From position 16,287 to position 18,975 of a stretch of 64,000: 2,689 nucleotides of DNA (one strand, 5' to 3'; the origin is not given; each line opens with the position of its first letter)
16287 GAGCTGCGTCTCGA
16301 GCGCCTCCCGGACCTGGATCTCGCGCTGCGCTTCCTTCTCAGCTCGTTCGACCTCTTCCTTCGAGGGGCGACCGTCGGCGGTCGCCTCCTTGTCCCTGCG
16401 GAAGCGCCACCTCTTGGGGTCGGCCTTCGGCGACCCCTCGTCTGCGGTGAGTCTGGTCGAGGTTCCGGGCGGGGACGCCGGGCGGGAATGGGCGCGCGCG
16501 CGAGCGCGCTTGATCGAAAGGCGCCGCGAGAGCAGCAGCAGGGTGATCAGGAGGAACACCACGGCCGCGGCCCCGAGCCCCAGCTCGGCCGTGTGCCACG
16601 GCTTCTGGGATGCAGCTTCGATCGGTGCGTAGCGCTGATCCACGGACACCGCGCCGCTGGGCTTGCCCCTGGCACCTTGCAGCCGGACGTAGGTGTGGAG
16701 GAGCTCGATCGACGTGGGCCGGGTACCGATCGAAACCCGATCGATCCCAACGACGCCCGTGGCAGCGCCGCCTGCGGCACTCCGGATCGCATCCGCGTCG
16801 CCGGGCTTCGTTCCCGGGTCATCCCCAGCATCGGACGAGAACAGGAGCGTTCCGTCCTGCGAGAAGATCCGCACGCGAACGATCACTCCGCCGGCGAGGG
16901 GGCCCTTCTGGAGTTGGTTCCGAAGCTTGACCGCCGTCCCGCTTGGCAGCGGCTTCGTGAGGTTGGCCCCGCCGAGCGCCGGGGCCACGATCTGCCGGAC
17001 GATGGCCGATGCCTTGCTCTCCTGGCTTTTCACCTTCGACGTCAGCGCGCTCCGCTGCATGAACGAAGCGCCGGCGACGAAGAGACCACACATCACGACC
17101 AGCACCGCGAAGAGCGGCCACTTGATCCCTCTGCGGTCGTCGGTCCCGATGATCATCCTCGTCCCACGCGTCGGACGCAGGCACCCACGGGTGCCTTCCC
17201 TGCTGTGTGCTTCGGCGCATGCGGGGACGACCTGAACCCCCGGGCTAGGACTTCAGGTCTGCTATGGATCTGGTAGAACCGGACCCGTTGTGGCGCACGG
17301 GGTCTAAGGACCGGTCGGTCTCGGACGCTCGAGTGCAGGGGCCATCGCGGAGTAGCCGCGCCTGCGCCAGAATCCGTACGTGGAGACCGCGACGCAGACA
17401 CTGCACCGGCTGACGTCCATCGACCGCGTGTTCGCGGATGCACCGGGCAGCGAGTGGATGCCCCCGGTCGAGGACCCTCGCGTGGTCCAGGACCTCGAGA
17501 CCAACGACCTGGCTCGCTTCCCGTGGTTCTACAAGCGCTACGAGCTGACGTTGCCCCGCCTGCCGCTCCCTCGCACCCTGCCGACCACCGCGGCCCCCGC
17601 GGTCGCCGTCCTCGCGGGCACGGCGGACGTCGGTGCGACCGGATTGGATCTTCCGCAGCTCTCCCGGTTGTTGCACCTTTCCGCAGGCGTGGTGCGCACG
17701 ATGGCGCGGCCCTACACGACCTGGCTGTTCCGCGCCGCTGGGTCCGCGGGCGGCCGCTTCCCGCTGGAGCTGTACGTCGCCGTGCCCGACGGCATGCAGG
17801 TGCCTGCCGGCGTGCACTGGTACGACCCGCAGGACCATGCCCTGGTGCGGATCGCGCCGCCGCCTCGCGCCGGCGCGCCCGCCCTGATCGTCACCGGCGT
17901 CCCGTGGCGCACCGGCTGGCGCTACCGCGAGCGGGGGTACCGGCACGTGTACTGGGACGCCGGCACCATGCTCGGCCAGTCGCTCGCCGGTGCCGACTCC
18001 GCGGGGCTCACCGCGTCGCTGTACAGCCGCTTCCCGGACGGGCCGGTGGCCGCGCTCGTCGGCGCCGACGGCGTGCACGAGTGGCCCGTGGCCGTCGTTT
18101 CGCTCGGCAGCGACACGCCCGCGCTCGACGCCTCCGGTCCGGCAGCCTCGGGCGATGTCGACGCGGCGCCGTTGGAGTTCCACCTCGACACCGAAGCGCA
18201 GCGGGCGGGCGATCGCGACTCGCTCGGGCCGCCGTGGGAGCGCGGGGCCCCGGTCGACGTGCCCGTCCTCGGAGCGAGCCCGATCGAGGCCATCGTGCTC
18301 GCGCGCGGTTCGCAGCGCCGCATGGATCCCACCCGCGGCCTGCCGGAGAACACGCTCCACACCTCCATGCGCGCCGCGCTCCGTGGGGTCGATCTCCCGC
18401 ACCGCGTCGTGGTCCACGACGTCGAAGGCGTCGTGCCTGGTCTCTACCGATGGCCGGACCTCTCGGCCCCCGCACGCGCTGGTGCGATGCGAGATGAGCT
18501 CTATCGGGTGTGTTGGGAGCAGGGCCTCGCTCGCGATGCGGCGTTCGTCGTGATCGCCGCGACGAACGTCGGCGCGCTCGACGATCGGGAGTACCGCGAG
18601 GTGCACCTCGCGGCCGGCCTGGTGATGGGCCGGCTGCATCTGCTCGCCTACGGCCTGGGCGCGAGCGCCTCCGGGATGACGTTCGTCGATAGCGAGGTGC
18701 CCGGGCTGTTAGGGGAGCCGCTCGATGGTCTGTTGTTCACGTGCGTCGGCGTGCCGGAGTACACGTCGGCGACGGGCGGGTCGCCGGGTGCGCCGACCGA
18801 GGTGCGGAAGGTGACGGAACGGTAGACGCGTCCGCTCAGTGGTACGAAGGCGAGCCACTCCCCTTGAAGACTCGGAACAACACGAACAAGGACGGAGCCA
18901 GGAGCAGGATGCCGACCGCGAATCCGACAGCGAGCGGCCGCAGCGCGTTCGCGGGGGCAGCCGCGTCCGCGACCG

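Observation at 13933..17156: Uncharacterised three-gene operon: two-TM coiled-coil membrane protein, secreted M15 peptidase and YbjN-like protein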

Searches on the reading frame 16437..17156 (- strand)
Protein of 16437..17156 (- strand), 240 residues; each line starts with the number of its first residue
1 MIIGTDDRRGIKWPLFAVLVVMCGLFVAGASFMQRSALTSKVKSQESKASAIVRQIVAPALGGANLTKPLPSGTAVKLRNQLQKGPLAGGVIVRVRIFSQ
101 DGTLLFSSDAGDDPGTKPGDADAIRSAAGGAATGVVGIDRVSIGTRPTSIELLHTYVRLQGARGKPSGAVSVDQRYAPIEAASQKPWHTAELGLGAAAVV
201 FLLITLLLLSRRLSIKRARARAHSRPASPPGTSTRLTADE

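Call 6: find_homologous_proteins(query=window:16437-17156:-, max_evalue=0.001)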
Query window:16437-17156:- (240 aa): 8 proteins with E <= 0.001 among 6012 candidates.
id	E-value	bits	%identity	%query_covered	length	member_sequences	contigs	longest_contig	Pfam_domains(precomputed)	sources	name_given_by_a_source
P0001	2.2e-140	484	97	100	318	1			-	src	-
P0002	9.6e-117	407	80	100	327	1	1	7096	-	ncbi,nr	ncbi:MAG: hypothetical protein M3P43_12340, partial [Actinomycetota bacterium]|nr:hypothetical prote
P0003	6.0e-63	231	77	63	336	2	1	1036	-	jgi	-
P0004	4.9e-58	215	54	81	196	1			-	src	-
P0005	6.9e-44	168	77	46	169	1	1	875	-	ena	-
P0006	1.6e-32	131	43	95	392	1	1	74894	-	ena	-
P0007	2.7e-30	124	75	35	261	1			-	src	-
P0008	7.3e-28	116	72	35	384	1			-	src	-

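Call 11: find_encoding_contigs(protein=P0006, flank=10000, max_places=3)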
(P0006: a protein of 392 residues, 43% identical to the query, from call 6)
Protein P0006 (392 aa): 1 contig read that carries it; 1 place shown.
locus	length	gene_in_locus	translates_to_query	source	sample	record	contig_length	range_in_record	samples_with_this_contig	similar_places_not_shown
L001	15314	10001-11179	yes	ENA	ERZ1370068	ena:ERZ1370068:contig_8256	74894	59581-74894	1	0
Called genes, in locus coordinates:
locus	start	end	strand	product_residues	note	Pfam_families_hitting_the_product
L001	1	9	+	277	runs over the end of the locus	PF02746:MR_MLE_N (faint), PF13378:MR_MLE_C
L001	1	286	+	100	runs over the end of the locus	PF13378:MR_MLE_C (faint)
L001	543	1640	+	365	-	PF11832:DUF3352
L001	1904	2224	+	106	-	-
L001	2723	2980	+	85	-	-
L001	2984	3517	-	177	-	-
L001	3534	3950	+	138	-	-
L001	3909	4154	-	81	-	-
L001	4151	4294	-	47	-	-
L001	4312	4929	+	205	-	PF01654:Cyt_bd_oxida_I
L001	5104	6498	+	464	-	PF01654:Cyt_bd_oxida_I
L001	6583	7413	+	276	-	PF02322:Cyt_bd_oxida_II (weak)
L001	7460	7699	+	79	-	-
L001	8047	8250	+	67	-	-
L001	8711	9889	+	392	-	-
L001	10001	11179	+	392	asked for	-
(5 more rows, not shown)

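Call 12: find_encoding_contigs(protein=P0002, flank=10000, max_places=3)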
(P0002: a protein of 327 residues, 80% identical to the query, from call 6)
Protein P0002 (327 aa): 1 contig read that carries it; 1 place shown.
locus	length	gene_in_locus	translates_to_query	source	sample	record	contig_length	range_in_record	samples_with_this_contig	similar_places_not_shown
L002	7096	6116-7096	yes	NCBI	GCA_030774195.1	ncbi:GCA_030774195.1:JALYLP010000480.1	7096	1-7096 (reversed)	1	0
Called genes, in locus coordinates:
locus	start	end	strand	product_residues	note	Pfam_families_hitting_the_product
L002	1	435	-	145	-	PF01266:DAO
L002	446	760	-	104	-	-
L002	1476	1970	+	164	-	-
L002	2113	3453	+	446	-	PF01654:Cyt_bd_oxida_I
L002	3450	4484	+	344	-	PF02322:Cyt_bd_oxida_II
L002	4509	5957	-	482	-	PF00881:Nitroreductase (faint)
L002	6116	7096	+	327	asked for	?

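Call 20: search_protein_representatives(alignment_id=A1)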
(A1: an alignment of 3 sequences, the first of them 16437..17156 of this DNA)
Query: 3 sequences, 241 profile positions. Proteins with E-value up to 0.001 (for the whole library): 418; up to 1e-10: 139; up to 1e-30: 26. The best 150 are listed.
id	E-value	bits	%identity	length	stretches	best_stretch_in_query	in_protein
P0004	7.2e-106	369.4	-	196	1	1-195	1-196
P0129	7.8e-97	339.8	-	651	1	1-229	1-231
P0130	1.8e-62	227.4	-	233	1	1-219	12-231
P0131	1.5e-58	214.5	-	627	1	3-233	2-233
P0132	5.9e-56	206.0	-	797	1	1-231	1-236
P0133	5.5e-55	202.8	-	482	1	9-230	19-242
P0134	1.1e-48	182.2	-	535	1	9-224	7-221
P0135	6.6e-48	179.6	-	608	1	1-236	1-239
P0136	6.9e-48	179.6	-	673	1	1-234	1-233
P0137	1.8e-46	174.9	-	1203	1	1-232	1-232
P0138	2.1e-46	174.7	-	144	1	1-143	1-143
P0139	2.9e-45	171.0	-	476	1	9-229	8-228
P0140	4.1e-44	167.2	-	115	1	1-115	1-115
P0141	6.8e-44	166.5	-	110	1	1-110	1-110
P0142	4.1e-43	163.9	-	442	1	7-231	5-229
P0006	8.8e-33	130.1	-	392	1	1-229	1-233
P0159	1.6e-21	93.2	-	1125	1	14-208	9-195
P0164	2.3e-20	89.4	-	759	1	15-215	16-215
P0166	1.6e-19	86.7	-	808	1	27-230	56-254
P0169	1.4e-18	83.6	-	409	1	10-210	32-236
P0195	1.8e-14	70.1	-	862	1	46-221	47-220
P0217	8.4e-13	64.7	-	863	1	16-215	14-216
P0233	7.5e-12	61.6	-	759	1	21-211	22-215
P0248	2.4e-11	59.9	-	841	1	9-231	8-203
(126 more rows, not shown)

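Call 29: find_homologous_proteins(query=A3, max_evalue=0.00001)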
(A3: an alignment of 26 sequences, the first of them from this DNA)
Query A3 (26 sequences) (240 aa, profile of the alignment): 28 proteins with E <= 0.00001 among 8000 candidates.
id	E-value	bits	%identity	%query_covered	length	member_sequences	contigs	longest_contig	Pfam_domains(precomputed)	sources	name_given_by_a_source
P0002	2.7e-81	291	80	100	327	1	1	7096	-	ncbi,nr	ncbi:MAG: hypothetical protein M3P43_12340, partial [Actinomycetota bacterium]|nr:hypothetical prote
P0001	2.7e-81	291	97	100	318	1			-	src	-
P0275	1.7e-63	233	25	73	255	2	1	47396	-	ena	-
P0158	3.0e-63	232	27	73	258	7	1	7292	-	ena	-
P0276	3.7e-63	232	24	85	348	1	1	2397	-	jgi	jgi:hypothetical protein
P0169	3.0e-61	225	26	81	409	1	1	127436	-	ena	-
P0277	4.6e-61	225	27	74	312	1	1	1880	-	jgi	-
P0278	4.5e-59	218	24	83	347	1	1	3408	-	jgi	-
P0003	1.6e-47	180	77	63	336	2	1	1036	-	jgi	-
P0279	8.3e-46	175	33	77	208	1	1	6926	-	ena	-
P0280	1.9e-42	164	28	54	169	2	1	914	-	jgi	jgi:hypothetical protein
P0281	3.5e-42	163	28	53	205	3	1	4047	-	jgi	jgi:hypothetical protein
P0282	6.6e-42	162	27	61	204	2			-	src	-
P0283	1.1e-32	132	26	44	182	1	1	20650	-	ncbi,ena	-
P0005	2.0e-32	131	77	46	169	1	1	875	-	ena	-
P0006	8.0e-9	54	43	95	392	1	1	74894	-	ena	-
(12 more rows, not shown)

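Call 41: search_protein_families(library=pfam, proteins=[P0164, P0169], max_evalue=0.01)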
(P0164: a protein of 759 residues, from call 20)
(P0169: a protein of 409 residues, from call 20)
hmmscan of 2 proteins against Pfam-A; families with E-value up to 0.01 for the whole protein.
P0164 (759 aa): 3 families
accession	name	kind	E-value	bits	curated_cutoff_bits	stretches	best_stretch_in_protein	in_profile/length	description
PF02518.31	HATPase_c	-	6.7e-10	39.8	26.4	1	651-738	2-110/111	Histidine kinase-, DNA gyrase B-, and HSP90-like ATPase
PF00261.25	Tropomyosin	-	0.00061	19.7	38.6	1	249-425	17-201/242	Tropomyosin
PF12795.12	MscS_porin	-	0.002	18.2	34.4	1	248-350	33-137/238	Mechanosensitive ion channel porin domain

P0169 (409 aa): 1 family
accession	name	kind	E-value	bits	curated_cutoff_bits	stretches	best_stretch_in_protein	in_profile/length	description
PF10144.15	SMP_2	-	0.0089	16.2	28.9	0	34-144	7-116/159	Bacterial virulence factor haemolysin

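Call 45: predict_structure(alignment_id=A5)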
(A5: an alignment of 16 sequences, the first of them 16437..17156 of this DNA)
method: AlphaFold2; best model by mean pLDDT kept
length: 240 residues; sequences in the alignment: 16
mean_pLDDT: 78.2   pTM: 0.65
mean pLDDT of the five models: 78.2, 78.0, 67.6, 55.7, 49.3
residues with pLDDT >= 90: 28; 70-90: 171; 50-70: 20; < 50: 21
segments of 3 or more residues with pLDDT < 50: 1-9, 230-240
pLDDT, mean of each block of 10 residues (from residue 1): 42 68 77 77 86 88 80 88 83 90 91 86 86 85 78 91 81 88 71 77 85 77 59 42
secondary structure, 60 per line:
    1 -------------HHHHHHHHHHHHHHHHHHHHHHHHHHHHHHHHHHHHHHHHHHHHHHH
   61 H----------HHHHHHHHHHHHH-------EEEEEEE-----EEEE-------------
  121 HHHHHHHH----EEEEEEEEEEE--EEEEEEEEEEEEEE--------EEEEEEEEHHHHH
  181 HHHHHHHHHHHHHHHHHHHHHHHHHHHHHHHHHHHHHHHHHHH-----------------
elements in order: H14-61 H72-84 E92-98 E104-107 H121-128 E133-143 E146-159 E168-175 H176-223

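Call 47: fold_search(model_id=the predicted structure, library=pdb)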
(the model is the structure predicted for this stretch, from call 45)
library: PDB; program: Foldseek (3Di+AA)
matches with E <= 10: 1120; with E <= 0.001: 15
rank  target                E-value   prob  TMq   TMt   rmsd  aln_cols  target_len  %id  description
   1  9a5d_A                8.6e-06  1.00  0.57  0.26   6.8       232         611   13  Integrative model of WALK-YYCH by crosslinking MS and deep learning (released 2024-09-18)
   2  4ywz_B                1.3e-05  1.00  0.44  0.67   4.4       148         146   11  Crystal structure of the extracellular receptor domain of the essential sensor kinase WalK from Staphylococcus aureus (released 2016-03-30)
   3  4ywz_A                1.6e-05  1.00  0.44  0.66   4.2       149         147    9  Crystal structure of the extracellular receptor domain of the essential sensor kinase WalK from Staphylococcus aureus (released 2016-03-30)
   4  5is1                  2.2e-05  1.00  0.40  0.62   5.1       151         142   11  Crystal structure of the extracellular domain of sensor histidine kinase YycG from Staphylococcus aureus at 2.0 Angstrom (released 2016-07-20)
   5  7dud_A                3.6e-05  1.00  0.43  0.65   4.5       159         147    8  Crystal Structure of erWalK (released 2022-01-19)
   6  3e4p_B                3.2e-04  1.00  0.46  0.44   4.9       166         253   18  Crystal structure of malonate occupied DctB (released 2008-10-21)
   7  4jgo_B                3.9e-04  1.00  0.37  0.41   6.9       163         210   12  The crystal structure of sporulation kinase d sensor domain from Bacillus subtilis subsp. (released 2013-05-15)
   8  4jgp_B                4.6e-04  1.00  0.39  0.44   6.5       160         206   11  The crystal structure of sporulation kinase D sensor domain from Bacillus subtilis subsp in complex with pyruvate at 2 (released 2013-05-15)
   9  9a65_B                5.2e-04  1.00  0.32  0.13  15.0       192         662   13  Integrative model of YVAQ-MCPB by crosslinking MS and deep learning (released 2024-09-18)
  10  4jgr_B                5.5e-04  1.00  0.37  0.42   6.8       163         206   12  The crystal structure of sporulation kinase D mutant sensor domain, R131A, from Bacillus subtilis subsp at 2.4A resolu (released 2013-05-15)
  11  3lif_A                6.2e-04  1.00  0.38  0.38   6.2       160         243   16  Crystal Structure of the extracellular domain of the putative histidine kinase rpHK1S-Z16 (released 2010-05-05)
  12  4jgq_A                8.4e-04  1.00  0.39  0.45   6.4       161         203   10  The crystal structure of sporulation kinase D mutant sensor domain, r131a, from Bacillus subtilis subsp in co-crystall (released 2013-05-15)
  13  4jgq_B                8.4e-04  1.00  0.37  0.43   6.6       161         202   13  The crystal structure of sporulation kinase D mutant sensor domain, r131a, from Bacillus subtilis subsp in co-crystall (released 2013-05-15)
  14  3by9_A                9.4e-04  1.00  0.37  0.35   8.6       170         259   14  Crystal structure of the V. cholerae Histidine Kinase DctB Sensor Domain (released 2008-08-12)
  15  6e0a_A                9.4e-04  1.00  0.34  0.32   8.0       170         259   16  Crystal Structure of Helicobacter pylori TlpA Chemoreceptor Ligand Binding Domain (released 2018-09-12)
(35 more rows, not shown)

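Call 49: list_cluster_members(proteins=[P0132, P0137, P0159, P0166, P0195, P0217, P0248, P0164, P0136, P0233])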
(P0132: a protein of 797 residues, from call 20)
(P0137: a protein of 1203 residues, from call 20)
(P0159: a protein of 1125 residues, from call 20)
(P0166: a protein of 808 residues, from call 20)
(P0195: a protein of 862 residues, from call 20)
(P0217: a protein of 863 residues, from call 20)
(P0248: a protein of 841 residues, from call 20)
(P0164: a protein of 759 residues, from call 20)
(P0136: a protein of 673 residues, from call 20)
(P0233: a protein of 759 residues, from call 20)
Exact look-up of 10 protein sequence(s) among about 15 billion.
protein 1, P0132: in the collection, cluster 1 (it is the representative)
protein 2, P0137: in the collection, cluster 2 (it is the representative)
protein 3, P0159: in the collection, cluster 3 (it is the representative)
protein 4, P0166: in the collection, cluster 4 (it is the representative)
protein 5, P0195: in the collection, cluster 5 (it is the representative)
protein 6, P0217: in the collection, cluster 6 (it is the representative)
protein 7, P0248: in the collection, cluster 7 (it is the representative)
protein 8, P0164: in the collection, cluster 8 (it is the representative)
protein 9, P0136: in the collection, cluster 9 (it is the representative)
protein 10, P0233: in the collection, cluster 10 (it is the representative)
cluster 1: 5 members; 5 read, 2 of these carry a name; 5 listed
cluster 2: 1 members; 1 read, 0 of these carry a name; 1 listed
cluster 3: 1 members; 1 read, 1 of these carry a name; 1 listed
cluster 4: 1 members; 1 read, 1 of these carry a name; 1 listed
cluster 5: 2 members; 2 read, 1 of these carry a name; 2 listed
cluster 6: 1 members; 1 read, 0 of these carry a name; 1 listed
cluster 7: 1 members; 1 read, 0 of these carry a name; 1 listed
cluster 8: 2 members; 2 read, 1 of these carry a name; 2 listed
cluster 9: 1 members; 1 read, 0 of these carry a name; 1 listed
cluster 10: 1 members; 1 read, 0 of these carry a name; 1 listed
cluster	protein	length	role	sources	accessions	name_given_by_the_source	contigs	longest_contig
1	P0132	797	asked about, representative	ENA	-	-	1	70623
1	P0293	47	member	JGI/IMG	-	hypothetical protein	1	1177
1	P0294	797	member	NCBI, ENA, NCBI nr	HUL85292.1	MAG TPA: hypothetical protein VLX89_07235 [Actinomycetota bacterium] | hypothetical protein [Actinomycetota bacterium]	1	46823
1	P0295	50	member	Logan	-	-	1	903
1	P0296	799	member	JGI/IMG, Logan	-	-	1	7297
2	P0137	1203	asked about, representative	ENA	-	-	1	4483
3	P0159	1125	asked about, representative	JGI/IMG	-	chromosome segregation ATPase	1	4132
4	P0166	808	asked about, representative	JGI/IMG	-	hypothetical protein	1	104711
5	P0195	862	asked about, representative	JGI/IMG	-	-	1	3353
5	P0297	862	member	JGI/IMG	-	chromosome segregation ATPase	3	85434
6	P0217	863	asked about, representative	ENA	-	-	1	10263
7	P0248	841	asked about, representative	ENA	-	-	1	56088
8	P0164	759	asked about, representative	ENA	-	-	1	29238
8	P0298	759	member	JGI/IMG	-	signal transduction histidine kinase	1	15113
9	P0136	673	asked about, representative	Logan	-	-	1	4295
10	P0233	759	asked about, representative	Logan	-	-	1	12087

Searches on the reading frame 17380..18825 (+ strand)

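Call 41: search_protein_families(library=pfam, proteins=[window:17380-18825:+], max_evalue=0.01)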
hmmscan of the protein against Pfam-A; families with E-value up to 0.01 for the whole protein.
window:17380-18825:+ (481 aa): 1 family
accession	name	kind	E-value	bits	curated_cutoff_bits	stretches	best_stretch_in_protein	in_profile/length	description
PF00881.29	Nitroreductase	-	6e-08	33.5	23.5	1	165-243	89-166/167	Nitroreductase family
